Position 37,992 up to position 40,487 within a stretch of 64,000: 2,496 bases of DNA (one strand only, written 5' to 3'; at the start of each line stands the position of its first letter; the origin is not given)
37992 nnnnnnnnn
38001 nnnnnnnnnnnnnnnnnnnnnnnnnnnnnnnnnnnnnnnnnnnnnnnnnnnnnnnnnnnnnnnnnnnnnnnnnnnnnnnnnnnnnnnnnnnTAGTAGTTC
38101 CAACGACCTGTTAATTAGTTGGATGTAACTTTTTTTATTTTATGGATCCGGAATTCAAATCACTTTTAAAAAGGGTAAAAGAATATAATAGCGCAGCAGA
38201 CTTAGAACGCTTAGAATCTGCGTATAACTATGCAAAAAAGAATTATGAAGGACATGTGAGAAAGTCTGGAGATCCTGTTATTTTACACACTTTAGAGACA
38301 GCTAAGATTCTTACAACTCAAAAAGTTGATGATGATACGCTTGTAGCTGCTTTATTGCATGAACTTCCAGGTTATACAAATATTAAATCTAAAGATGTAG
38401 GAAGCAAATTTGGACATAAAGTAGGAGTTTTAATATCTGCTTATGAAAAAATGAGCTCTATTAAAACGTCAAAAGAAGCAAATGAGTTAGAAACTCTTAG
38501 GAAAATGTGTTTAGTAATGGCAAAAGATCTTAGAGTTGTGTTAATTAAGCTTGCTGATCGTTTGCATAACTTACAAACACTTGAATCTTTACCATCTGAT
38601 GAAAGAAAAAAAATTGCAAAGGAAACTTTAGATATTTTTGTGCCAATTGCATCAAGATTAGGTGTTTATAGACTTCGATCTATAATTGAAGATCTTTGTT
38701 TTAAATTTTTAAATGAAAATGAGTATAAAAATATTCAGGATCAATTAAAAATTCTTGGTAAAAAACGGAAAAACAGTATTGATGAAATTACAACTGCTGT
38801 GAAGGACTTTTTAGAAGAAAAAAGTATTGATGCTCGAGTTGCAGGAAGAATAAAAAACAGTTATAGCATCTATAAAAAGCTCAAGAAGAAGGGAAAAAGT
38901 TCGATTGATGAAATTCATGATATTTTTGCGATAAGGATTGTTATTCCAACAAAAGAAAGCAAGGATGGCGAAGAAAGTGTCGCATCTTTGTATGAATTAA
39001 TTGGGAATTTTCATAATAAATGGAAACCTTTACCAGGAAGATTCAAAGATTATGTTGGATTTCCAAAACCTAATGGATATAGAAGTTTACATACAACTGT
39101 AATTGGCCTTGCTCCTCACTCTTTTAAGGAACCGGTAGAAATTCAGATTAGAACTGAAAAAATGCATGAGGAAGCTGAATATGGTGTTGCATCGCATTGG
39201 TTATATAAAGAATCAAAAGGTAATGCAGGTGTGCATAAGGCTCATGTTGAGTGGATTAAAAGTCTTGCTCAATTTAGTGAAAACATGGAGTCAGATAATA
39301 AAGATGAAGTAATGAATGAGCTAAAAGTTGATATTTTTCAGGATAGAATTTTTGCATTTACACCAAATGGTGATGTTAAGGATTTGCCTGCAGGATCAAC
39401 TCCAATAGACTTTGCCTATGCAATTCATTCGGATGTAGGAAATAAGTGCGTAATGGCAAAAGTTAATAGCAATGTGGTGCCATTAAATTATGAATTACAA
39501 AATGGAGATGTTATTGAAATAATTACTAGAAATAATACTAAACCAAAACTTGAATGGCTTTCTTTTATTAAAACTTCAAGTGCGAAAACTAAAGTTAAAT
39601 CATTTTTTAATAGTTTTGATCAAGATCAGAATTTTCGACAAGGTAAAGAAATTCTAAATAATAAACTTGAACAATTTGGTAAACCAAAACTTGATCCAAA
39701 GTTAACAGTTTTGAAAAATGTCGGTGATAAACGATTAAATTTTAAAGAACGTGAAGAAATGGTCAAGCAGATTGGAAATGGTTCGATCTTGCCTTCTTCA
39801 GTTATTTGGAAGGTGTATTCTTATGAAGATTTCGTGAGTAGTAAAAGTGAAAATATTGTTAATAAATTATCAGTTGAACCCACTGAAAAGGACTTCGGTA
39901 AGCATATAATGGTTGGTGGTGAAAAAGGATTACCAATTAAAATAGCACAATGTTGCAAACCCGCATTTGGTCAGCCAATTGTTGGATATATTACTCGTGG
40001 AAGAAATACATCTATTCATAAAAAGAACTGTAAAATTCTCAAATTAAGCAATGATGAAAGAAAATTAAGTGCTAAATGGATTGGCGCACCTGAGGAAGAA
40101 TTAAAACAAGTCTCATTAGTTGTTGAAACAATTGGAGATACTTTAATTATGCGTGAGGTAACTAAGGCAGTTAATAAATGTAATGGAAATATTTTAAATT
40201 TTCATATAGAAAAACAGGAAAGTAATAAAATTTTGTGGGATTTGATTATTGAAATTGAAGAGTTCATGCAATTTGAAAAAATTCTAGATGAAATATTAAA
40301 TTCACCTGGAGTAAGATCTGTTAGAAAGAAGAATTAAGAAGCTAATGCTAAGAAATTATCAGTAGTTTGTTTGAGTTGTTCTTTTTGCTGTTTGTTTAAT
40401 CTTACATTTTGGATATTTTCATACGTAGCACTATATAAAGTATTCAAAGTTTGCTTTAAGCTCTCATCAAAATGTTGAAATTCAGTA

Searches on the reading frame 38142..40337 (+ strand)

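Call 86: search_protein_families(library=pfam, proteins=[window:38142-40337:+], max_evalue=0.00001)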
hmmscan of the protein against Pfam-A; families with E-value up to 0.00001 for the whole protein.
window:38142-40337:+ (731 aa): 4 families
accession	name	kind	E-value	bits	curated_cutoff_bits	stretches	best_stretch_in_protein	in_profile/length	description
PF13328.12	HD_4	-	3.9e-41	140.8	27.2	1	27-175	1-155/156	HD domain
PF04607.23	RelA_SpoT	-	7.5e-35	120.1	27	1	235-359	1-112/113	Region found in RelA / SpoT proteins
PF02824.27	TGS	-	1.4e-24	86.3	22.2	1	403-462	1-60/60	TGS domain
PF13291.12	ACT_4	-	1.5e-06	29.2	27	1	656-728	6-79/80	ACT domain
